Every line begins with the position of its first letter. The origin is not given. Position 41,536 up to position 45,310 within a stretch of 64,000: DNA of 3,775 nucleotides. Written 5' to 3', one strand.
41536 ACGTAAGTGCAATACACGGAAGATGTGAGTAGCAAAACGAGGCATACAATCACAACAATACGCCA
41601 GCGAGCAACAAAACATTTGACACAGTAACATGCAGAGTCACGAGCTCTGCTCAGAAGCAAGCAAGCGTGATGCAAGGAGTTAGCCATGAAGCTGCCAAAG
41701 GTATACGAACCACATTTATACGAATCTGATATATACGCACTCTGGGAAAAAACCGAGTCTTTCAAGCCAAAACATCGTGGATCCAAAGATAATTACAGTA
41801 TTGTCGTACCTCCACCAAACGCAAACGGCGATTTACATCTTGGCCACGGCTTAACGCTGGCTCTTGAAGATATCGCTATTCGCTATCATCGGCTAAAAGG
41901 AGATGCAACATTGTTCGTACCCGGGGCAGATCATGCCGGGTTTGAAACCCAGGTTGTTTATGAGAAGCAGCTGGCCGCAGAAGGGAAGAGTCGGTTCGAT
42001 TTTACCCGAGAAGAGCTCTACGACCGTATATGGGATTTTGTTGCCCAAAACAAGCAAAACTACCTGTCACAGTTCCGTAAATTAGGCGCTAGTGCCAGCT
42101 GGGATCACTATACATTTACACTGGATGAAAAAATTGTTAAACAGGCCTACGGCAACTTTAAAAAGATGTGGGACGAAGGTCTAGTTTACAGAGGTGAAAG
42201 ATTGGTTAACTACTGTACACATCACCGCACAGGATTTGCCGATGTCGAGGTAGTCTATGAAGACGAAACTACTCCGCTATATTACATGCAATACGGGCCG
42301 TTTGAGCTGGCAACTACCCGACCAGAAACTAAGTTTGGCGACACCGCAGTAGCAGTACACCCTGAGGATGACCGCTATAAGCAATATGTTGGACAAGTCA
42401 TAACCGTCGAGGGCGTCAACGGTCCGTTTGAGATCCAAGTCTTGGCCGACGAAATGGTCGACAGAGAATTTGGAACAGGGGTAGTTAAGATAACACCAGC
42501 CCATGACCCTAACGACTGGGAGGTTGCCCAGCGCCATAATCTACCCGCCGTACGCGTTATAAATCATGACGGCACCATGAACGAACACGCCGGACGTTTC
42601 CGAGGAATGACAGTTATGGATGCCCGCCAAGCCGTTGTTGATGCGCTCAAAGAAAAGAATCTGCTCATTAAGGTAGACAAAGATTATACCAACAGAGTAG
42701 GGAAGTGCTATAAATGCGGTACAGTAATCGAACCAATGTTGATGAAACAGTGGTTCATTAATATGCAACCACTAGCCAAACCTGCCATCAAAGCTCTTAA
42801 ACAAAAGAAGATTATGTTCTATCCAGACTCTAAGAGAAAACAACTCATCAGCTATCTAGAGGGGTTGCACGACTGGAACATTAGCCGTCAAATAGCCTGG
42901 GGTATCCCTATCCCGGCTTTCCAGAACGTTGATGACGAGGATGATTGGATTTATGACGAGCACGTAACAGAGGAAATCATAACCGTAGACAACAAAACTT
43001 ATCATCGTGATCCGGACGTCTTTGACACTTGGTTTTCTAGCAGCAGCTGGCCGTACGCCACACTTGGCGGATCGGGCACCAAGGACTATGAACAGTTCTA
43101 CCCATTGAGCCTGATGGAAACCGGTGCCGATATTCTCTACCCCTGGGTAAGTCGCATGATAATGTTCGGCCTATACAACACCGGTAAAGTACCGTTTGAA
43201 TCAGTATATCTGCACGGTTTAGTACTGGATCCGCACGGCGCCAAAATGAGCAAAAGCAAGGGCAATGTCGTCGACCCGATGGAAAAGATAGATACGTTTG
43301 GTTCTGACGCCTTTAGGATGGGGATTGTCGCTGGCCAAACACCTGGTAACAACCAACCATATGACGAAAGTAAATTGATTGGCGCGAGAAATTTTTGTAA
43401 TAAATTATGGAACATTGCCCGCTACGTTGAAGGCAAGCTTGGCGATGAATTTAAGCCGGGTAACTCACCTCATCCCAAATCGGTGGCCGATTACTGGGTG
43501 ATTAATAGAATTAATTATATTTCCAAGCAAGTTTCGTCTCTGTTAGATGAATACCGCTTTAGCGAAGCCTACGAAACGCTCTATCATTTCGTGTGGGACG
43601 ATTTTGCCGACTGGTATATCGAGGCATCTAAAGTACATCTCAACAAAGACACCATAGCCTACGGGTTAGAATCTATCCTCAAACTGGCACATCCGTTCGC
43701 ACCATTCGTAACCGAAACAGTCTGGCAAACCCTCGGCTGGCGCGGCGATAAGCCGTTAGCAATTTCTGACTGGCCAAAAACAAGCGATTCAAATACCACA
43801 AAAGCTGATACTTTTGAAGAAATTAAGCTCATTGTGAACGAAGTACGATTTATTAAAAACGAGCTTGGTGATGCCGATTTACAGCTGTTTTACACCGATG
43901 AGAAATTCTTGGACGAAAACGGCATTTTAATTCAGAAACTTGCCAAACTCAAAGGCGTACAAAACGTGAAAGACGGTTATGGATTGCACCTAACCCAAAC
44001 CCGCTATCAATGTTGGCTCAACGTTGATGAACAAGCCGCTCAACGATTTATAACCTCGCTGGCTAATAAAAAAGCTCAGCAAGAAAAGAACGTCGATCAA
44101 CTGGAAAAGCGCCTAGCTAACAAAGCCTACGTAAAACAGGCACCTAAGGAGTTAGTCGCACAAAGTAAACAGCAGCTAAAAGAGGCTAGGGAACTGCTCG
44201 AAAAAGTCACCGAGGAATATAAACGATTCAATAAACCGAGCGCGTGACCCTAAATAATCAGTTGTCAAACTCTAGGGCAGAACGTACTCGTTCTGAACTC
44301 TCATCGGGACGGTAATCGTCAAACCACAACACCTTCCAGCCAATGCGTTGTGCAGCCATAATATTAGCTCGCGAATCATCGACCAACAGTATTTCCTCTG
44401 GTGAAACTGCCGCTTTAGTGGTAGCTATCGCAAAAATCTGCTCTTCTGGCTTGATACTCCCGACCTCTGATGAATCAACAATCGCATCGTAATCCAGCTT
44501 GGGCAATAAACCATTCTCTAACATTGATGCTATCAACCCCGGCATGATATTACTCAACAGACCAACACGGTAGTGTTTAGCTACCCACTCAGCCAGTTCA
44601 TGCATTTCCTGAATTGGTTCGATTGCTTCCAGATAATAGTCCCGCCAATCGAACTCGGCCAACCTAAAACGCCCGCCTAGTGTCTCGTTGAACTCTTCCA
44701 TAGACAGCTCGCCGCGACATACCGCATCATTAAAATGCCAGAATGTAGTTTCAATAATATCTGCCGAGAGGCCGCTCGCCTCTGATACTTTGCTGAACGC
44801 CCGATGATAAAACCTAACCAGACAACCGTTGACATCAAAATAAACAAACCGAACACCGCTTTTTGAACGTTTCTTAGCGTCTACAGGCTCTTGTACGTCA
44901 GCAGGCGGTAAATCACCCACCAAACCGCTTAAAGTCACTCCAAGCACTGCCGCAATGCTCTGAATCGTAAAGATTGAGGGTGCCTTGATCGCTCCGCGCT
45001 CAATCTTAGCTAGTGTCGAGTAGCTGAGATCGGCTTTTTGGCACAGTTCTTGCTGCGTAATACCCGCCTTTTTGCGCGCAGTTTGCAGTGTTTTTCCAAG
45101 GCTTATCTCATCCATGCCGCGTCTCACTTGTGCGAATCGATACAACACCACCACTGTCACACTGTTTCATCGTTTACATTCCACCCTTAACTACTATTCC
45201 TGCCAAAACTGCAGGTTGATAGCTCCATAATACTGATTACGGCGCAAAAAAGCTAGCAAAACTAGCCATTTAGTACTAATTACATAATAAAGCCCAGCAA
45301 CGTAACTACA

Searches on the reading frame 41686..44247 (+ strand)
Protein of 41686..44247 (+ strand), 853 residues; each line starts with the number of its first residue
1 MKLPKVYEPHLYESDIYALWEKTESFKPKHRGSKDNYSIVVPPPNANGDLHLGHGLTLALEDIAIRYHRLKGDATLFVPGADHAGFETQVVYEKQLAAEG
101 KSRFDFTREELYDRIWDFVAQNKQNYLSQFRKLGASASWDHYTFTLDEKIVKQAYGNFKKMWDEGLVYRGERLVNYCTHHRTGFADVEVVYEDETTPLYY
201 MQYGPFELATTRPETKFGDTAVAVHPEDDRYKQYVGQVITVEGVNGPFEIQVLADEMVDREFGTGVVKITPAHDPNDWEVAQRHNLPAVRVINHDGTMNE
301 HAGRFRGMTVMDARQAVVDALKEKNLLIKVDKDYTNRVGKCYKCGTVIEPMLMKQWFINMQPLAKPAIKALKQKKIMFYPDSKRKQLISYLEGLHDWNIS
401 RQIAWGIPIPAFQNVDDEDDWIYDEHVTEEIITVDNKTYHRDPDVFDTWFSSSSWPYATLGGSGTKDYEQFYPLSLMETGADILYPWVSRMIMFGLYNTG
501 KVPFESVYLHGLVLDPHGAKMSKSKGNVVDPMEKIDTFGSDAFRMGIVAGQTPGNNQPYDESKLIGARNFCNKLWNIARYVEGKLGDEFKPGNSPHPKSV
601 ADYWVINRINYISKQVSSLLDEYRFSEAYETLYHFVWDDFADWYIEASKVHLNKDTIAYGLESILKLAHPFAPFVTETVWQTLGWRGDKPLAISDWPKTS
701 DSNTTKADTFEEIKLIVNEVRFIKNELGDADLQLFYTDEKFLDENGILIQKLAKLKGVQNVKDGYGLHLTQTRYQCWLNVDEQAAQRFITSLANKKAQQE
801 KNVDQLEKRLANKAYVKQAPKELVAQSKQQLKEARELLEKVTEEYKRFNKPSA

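Call 38: search_protein_families(library=pfam, proteins=[window:41686-44247:+], max_evalue=0.001)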
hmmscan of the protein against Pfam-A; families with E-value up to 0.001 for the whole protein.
window:41686-44247:+ (853 aa): 5 families
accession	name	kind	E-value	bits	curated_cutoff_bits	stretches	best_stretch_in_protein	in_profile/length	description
PF00133.28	tRNA-synt_1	-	2.3e-115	386.1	22.7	1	16-549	2-404/414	tRNA synthetases class I (I, L, M and V)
PF08264.19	Anticodon_1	-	9e-30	103.9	25.1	1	602-727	1-136/148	Anticodon-binding domain of tRNA ligase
PF09334.17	tRNA-synt_1g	-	2.7e-24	86.1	20.1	2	340-567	168-374/391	tRNA synthetases class I (M)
PF13603.12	tRNA-synt_1_2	-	1.2e-06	28.6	25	1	249-298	97-146/185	Leucyl-tRNA synthetase, editing domain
PF10458.14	Val_tRNA-synt_C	-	3.4e-06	27.7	25.9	1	797-846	14-63/66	Valyl tRNA synthetase tRNA binding arm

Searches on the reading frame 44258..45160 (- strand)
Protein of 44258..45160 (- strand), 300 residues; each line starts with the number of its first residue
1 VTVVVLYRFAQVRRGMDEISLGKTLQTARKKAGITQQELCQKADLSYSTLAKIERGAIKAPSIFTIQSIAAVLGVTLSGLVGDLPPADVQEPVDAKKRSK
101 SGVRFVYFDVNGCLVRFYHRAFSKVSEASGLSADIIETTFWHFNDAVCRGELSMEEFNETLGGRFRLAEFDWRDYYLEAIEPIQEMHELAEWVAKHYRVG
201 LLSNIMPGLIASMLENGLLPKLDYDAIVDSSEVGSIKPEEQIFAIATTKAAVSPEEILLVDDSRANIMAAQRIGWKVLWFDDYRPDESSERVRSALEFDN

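Call 38: search_protein_families(library=pfam, proteins=[window:44258-45160:-], max_evalue=0.001)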
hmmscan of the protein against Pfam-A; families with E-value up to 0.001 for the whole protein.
window:44258-45160:- (300 aa): 6 families
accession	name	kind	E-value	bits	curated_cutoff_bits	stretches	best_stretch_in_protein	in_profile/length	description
PF01381.28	HTH_3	-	1.5e-14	54.2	23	1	25-79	1-54/55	Helix-turn-helix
PF13560.12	HTH_31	-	1.6e-09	38.4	27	1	21-76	2-57/64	Helix-turn-helix domain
PF00702.32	Hydrolase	-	4e-09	37.6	26.4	1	106-274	4-191/191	haloacid dehalogenase-like hydrolase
PF13419.12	HAD_2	-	8.4e-09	36.2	23.8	1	172-279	69-177/178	Haloacid dehalogenase-like hydrolase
PF13443.12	HTH_26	-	5.3e-07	30.2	22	1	28-79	5-56/63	Cro/C1-type HTH DNA-binding domain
PF12844.13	HTH_19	-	0.00057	20.2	30.2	0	22-76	1-54/64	Helix-turn-helix domain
